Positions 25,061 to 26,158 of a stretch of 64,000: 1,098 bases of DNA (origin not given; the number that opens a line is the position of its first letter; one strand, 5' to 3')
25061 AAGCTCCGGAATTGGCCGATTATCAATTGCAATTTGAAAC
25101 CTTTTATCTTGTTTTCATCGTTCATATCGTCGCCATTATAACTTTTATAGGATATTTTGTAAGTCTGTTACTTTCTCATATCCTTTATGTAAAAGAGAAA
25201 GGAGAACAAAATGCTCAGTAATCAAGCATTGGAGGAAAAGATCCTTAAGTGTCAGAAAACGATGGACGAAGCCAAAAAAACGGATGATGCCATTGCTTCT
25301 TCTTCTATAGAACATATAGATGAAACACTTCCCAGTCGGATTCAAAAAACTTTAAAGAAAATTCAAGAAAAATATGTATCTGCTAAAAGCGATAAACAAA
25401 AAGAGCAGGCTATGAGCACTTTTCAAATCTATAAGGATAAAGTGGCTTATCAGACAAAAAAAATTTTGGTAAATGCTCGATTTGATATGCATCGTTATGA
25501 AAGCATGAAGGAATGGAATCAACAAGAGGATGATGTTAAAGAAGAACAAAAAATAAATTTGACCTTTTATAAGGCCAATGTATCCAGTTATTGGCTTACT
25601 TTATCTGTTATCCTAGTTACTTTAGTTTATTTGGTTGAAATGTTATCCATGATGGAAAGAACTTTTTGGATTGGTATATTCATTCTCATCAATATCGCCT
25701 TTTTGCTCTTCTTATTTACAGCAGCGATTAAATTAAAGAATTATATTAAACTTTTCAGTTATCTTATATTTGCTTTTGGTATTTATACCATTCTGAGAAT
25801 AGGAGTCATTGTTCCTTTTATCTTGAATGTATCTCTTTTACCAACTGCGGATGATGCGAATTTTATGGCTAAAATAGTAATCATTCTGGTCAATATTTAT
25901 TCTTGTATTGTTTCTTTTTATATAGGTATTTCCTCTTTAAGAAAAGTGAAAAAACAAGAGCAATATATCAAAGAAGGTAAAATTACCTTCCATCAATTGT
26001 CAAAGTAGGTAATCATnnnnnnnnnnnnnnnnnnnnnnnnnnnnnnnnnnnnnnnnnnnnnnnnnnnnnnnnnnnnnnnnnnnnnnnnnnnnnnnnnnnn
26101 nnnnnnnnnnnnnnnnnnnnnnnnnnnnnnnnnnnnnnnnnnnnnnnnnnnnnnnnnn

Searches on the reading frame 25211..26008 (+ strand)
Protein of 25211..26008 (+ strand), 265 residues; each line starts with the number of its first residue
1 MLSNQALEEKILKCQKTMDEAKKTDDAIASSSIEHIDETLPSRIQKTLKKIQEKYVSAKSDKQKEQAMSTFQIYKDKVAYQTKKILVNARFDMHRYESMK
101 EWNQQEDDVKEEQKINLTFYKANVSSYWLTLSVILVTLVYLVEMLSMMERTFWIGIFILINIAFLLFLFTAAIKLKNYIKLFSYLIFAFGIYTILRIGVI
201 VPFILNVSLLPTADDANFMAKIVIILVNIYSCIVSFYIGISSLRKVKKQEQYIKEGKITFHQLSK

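Call 9: search_protein_families(library=pfam, proteins=[window:25211-26008:+])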
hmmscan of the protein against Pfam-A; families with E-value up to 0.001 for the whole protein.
window:25211-26008:+ (265 aa): 0 families

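Call 16: search_protein_families(library=ncbifam, proteins=[window:25211-26008:+], max_evalue=0.01)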
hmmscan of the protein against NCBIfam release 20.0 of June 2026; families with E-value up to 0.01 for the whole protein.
window:25211-26008:+ (265 aa): 2 families
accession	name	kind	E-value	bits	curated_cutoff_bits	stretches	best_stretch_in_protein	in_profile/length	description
TIGR03575.1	selen_PSTK_euk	equivalog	0.005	16.1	382.35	1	2-69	224-291/340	L-seryl-tRNA(Sec) kinase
NF043039.1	HgcAB_like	equivalog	0.0064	16.1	285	1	97-252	129-287/350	HgcAB-like fusion protein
